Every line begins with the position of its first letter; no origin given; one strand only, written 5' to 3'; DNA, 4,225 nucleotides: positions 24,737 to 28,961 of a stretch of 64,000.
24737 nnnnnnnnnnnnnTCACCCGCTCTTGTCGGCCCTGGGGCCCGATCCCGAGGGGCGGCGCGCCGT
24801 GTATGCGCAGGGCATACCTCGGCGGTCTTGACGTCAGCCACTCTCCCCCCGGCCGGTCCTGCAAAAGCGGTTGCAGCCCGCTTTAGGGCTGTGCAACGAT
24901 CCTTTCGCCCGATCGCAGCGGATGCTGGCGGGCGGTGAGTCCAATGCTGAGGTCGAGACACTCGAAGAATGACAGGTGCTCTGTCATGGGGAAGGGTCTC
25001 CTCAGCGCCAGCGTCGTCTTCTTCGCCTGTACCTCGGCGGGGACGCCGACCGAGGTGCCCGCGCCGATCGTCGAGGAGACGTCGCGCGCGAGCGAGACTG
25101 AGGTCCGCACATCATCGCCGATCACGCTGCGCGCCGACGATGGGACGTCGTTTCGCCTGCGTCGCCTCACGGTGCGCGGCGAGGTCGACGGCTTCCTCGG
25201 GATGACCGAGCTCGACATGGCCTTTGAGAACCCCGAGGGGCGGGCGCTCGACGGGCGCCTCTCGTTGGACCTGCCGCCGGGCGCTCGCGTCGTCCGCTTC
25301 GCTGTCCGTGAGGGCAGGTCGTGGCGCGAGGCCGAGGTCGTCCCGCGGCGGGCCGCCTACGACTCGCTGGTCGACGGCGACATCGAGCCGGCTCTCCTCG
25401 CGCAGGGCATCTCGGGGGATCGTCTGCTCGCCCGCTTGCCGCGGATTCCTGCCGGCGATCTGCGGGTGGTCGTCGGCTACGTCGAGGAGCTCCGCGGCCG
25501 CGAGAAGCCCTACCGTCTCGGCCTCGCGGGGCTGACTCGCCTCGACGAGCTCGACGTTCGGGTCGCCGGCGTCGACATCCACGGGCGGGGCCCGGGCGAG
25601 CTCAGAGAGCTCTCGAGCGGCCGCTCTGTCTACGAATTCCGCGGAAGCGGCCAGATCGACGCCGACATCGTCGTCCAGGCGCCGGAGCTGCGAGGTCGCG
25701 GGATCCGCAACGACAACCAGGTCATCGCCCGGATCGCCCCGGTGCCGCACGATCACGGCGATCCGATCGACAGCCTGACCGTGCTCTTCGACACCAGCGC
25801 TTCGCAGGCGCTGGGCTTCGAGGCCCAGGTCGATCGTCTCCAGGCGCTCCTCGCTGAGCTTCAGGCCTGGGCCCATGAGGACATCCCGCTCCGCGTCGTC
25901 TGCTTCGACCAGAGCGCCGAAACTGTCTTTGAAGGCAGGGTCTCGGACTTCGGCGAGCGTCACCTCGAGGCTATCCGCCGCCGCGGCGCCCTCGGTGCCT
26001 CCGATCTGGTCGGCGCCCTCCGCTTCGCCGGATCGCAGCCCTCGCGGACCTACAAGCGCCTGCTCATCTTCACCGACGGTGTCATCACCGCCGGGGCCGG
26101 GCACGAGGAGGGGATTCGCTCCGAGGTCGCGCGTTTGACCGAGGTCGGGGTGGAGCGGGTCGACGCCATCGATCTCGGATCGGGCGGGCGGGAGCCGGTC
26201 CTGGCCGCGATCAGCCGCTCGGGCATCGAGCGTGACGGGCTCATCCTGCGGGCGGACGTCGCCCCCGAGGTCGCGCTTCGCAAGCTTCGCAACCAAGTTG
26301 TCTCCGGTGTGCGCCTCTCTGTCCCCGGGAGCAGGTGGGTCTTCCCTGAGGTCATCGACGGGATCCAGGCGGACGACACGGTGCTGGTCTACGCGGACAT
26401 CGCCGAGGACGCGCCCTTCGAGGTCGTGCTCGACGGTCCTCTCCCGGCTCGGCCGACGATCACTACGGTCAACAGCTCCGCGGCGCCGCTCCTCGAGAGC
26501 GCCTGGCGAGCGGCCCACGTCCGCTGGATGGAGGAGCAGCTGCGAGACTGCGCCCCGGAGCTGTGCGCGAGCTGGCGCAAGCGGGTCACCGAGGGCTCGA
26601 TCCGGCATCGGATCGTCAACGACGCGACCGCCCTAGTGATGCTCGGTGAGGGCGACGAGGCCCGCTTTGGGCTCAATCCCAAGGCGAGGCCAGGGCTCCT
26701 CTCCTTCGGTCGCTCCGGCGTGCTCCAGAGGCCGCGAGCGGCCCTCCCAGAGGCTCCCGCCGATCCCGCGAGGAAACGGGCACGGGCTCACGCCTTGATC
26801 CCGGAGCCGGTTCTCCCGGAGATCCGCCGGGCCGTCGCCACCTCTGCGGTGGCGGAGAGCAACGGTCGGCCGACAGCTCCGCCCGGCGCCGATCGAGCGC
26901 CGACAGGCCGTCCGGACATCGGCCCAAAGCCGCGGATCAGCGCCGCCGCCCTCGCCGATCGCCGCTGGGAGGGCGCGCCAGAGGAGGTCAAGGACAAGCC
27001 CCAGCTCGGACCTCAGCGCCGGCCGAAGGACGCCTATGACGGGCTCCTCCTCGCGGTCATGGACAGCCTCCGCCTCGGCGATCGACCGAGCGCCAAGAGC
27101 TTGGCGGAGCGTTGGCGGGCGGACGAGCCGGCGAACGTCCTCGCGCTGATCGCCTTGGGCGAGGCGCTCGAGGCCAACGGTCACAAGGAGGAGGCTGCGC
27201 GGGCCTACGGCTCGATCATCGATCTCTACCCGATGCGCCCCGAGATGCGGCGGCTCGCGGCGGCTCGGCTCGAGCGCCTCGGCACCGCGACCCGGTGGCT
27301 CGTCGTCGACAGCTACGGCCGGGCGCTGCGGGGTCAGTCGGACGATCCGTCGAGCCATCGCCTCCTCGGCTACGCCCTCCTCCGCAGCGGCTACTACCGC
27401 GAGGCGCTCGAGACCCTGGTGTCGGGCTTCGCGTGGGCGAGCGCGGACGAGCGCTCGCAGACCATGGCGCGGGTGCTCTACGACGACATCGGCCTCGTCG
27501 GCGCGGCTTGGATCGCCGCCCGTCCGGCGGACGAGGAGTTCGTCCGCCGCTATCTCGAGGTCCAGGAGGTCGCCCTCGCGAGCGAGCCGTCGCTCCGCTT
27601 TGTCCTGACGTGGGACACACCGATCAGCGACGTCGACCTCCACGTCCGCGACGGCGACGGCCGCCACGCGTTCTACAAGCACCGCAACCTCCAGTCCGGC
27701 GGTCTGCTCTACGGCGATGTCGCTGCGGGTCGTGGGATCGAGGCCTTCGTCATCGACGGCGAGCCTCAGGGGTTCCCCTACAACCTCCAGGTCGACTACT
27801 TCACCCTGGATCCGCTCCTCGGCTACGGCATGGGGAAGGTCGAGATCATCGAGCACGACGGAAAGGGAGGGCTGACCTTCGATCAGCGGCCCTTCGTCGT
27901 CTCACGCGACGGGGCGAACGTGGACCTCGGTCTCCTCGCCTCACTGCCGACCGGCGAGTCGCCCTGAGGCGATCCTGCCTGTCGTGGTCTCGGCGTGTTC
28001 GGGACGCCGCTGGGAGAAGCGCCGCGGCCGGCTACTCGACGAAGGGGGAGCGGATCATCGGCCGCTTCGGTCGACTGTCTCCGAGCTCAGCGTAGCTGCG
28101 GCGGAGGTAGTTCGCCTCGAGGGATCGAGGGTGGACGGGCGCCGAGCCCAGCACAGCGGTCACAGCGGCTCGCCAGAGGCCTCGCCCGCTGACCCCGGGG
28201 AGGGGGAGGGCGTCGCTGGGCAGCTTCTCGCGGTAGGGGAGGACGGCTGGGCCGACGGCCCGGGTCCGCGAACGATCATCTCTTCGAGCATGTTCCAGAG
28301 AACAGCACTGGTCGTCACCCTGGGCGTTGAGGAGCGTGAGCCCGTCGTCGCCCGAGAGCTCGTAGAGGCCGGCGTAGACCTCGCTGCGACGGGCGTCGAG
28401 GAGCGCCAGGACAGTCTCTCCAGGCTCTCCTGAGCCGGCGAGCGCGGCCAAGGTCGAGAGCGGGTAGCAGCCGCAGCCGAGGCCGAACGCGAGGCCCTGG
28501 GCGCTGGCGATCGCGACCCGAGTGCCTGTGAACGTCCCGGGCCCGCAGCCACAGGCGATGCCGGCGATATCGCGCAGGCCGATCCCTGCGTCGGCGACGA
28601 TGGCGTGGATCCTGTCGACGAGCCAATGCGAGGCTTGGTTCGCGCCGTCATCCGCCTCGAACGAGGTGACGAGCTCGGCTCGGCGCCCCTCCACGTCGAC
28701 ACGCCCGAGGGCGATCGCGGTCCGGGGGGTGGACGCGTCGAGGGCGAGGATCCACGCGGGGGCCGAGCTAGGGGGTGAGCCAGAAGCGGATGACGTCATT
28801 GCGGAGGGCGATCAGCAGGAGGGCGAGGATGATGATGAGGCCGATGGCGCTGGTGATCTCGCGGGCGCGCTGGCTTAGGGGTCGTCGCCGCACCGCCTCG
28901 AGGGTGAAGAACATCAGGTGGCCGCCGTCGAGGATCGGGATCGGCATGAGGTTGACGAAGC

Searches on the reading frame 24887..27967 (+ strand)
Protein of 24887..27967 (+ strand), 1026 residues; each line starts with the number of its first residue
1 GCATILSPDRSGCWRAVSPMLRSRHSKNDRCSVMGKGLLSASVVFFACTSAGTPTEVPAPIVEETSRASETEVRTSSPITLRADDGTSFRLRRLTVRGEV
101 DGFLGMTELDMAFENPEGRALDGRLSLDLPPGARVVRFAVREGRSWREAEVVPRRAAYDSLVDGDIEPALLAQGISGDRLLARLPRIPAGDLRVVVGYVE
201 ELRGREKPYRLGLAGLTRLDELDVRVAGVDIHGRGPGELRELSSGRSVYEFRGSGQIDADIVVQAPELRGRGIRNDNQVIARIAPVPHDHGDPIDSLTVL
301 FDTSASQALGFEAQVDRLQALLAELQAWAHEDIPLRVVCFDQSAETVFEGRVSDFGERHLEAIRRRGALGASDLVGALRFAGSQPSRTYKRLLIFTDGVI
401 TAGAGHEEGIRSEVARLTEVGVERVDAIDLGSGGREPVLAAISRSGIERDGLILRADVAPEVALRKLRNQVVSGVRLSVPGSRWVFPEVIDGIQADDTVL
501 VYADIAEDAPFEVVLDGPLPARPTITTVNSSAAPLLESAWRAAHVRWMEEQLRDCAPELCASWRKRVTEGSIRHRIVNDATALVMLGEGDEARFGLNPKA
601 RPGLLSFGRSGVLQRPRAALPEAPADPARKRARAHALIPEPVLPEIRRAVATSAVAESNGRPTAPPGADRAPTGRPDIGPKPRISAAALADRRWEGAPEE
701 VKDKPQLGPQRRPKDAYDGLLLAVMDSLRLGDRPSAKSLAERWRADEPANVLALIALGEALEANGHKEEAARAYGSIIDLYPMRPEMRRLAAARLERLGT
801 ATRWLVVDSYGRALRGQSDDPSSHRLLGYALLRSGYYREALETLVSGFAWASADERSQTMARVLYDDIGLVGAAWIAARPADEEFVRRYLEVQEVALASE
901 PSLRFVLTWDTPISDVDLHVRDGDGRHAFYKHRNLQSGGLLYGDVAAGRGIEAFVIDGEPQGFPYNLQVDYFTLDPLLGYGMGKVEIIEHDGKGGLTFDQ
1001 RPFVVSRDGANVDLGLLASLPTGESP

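Call 17: search_protein_families(library=pfam, proteins=[window:24887-27967:+], max_evalue=0.0001)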
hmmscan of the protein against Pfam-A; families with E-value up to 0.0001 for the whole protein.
window:24887-27967:+ (1026 aa): 2 families
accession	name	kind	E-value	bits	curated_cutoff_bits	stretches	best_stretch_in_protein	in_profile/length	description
PF13432.12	TPR_16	-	8.3e-07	29.8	32.7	0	726-782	6-62/65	Tetratricopeptide repeat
PF07719.23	TPR_2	-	6.2e-06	26.4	27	0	752-782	2-32/34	Tetratricopeptide repeat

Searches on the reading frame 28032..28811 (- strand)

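Call 17: search_protein_families(library=pfam, proteins=[window:28032-28811:-], max_evalue=0.0001)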
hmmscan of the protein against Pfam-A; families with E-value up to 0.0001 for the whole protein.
window:28032-28811:- (259 aa): 1 family
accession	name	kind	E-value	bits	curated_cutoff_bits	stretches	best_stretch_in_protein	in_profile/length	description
PF00814.31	TsaD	-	7.6e-19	68.9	24.8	1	61-155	30-131/264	tRNA N6-adenosine threonylcarbamoyltransferase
